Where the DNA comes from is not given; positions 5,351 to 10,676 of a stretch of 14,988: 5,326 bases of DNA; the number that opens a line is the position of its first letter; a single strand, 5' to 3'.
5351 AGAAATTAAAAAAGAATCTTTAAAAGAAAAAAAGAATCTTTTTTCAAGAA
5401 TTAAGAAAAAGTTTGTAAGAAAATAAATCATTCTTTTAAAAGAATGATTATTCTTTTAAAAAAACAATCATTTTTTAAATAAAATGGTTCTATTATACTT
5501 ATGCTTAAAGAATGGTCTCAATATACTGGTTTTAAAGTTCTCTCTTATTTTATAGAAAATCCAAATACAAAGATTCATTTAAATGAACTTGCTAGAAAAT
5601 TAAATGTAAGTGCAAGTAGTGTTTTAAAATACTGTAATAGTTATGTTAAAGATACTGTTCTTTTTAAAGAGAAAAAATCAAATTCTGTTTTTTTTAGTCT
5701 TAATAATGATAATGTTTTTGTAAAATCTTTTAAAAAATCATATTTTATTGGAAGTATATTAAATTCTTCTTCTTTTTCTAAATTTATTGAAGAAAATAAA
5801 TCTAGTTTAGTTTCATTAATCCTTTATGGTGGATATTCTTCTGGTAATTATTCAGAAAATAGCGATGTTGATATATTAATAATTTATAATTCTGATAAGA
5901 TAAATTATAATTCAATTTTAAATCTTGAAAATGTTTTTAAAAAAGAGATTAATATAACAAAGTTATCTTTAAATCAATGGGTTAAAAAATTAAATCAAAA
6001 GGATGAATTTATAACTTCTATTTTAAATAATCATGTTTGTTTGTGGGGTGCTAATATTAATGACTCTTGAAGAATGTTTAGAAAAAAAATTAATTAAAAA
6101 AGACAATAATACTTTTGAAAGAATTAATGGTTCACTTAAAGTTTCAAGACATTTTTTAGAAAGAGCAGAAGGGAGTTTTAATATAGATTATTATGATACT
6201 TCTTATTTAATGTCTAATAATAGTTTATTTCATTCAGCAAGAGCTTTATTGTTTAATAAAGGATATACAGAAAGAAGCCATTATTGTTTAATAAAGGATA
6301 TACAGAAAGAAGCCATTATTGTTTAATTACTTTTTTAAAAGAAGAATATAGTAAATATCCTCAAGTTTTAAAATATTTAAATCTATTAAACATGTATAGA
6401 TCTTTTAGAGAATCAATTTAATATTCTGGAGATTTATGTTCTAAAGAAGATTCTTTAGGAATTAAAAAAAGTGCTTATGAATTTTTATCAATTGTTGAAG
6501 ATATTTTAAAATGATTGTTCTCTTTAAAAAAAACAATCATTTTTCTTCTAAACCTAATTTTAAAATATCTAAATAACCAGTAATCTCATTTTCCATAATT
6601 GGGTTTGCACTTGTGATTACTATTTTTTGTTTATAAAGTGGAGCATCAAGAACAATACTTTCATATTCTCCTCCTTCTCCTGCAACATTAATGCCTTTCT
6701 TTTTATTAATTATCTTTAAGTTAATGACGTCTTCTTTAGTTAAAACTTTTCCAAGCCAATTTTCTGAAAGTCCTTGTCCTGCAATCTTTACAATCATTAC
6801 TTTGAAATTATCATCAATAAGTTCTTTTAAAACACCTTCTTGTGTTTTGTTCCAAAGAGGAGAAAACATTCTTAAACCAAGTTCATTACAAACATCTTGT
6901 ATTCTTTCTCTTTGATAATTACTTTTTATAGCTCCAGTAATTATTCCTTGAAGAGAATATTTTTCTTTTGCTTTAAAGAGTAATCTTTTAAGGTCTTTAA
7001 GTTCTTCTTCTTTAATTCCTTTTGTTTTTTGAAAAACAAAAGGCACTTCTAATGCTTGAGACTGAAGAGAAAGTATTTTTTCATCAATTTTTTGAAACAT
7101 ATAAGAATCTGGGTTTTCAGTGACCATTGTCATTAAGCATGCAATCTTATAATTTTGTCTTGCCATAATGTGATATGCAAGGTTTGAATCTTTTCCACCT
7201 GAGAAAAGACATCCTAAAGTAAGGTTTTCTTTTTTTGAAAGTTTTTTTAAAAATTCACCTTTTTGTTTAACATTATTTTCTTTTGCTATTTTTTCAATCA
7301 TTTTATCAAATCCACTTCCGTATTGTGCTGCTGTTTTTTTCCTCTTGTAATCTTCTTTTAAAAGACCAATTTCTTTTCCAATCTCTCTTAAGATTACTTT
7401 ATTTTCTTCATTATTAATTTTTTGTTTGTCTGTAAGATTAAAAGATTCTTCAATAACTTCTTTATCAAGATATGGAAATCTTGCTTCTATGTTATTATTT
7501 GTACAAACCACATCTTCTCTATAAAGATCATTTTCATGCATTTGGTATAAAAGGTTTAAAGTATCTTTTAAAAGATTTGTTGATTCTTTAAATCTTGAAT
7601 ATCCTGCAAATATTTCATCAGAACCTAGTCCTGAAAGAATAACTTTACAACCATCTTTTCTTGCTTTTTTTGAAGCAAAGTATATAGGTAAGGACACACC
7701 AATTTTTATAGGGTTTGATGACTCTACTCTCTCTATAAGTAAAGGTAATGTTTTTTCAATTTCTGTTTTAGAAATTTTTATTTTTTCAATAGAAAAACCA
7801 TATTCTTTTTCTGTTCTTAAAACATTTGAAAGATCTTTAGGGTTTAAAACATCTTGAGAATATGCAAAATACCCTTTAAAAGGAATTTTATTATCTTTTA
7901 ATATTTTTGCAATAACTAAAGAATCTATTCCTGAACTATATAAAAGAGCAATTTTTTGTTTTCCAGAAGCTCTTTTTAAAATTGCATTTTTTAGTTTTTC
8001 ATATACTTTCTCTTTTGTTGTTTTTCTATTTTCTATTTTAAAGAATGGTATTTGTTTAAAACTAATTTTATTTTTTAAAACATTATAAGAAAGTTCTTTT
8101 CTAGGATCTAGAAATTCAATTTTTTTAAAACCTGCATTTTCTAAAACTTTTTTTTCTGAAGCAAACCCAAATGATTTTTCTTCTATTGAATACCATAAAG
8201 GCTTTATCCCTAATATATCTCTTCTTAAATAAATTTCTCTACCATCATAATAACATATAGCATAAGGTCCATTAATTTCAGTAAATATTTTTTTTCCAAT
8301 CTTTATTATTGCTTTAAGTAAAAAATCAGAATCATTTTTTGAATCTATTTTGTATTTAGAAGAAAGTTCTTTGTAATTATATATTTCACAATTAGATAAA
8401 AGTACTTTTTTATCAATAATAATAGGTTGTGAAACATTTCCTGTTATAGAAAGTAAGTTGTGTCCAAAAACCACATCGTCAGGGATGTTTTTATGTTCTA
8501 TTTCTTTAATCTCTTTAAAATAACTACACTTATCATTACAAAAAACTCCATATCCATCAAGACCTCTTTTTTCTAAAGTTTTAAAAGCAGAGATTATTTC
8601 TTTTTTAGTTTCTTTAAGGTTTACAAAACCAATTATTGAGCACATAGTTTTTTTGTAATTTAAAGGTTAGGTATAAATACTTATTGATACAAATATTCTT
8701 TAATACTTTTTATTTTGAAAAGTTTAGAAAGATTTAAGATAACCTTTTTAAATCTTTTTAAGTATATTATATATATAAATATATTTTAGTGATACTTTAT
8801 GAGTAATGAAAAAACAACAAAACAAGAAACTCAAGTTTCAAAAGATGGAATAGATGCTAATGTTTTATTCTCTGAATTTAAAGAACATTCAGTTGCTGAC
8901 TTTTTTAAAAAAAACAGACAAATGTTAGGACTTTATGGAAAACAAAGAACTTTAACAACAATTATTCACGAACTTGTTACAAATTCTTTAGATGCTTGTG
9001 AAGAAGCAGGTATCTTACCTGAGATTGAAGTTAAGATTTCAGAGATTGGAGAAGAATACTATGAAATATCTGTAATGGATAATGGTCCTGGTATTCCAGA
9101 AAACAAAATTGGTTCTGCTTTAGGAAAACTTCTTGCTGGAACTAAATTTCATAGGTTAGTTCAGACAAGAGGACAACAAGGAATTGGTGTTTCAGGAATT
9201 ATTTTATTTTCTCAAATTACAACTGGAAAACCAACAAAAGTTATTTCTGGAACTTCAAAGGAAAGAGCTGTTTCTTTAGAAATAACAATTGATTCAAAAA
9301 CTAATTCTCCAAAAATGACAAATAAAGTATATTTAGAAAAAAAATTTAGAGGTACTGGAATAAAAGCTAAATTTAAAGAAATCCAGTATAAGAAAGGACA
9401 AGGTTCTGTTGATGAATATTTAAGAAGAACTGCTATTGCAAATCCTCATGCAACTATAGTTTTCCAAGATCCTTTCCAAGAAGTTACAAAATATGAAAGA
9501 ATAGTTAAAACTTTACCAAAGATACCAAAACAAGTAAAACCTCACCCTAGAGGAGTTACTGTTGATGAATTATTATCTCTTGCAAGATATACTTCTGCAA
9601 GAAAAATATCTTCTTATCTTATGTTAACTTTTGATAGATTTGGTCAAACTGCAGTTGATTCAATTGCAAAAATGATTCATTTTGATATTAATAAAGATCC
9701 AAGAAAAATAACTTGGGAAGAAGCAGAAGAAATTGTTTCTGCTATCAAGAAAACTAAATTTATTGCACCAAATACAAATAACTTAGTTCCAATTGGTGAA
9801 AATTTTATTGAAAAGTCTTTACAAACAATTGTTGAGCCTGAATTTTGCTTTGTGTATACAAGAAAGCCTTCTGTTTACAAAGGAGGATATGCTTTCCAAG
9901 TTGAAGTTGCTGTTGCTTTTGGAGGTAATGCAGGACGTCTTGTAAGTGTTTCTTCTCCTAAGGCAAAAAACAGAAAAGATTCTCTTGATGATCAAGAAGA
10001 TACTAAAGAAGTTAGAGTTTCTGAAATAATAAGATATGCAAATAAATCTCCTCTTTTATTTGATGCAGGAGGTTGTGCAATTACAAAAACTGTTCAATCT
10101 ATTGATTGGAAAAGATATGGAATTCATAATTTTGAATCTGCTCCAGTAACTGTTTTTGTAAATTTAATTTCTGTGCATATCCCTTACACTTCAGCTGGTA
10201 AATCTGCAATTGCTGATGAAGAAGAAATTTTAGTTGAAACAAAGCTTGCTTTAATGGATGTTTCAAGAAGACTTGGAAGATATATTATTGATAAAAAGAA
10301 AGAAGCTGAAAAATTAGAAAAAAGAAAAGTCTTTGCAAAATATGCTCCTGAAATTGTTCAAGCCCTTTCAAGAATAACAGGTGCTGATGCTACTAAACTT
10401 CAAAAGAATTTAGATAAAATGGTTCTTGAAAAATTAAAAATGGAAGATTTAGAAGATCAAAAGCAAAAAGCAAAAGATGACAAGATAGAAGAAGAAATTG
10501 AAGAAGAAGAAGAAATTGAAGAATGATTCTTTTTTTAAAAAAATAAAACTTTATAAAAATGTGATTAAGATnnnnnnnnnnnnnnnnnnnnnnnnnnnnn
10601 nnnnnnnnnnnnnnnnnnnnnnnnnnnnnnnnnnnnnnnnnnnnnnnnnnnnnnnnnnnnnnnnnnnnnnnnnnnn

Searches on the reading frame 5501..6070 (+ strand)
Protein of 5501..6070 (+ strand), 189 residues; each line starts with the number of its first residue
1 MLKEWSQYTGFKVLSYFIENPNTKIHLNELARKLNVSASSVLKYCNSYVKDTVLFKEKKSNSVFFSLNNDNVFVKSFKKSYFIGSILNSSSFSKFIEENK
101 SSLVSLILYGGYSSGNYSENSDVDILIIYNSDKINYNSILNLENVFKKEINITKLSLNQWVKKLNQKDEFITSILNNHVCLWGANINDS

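Call 49: search_protein_families(library=pfam, proteins=[window:5501-6070:+], max_evalue=0.001)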
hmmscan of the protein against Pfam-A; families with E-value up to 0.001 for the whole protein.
window:5501-6070:+ (189 aa): 3 families
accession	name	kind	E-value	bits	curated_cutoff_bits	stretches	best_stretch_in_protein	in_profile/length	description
PF01909.29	NTP_transf_2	-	4.6e-09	37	21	1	92-176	4-88/93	Nucleotidyltransferase domain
PF18765.7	Polbeta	-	2.4e-08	34.5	26.9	1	98-184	8-90/93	Polymerase beta, Nucleotidyltransferase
PF13412.12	HTH_24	-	0.00039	20.4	21.9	1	9-50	4-43/48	Winged helix-turn-helix DNA-binding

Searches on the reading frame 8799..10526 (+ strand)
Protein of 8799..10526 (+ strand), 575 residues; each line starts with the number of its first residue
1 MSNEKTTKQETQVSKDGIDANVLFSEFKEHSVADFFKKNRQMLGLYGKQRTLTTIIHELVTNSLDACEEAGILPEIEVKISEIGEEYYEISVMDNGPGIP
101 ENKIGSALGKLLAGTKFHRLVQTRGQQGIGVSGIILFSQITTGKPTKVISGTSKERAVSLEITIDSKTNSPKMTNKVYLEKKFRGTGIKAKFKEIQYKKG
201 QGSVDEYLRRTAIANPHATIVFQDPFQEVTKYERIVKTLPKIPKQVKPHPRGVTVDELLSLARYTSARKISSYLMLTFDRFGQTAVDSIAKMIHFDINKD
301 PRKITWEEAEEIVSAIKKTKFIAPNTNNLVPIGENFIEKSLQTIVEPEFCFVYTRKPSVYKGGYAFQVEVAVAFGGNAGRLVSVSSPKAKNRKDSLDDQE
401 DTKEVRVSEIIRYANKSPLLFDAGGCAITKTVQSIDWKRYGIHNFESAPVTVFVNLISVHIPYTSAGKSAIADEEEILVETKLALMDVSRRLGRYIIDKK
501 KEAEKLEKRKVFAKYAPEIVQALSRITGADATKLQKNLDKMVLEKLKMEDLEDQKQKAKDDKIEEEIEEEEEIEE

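Call 49: search_protein_families(library=pfam, proteins=[window:8799-10526:+], max_evalue=0.001)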
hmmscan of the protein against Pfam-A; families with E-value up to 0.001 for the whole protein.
window:8799-10526:+ (575 aa): 3 families
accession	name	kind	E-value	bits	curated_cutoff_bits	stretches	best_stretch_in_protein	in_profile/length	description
PF09239.17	Topo-VIb_trans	-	4.8e-49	166.6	24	1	324-507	1-158/159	Topoisomerase VI B subunit, transducer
PF02518.31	HATPase_c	-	3.4e-11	44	26.4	1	47-137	1-80/111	Histidine kinase-, DNA gyrase B-, and HSP90-like ATPase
PF13589.12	HATPase_c_3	-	4.4e-08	33.7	25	1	53-141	4-89/137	Histidine kinase-, DNA gyrase B-, and HSP90-like ATPase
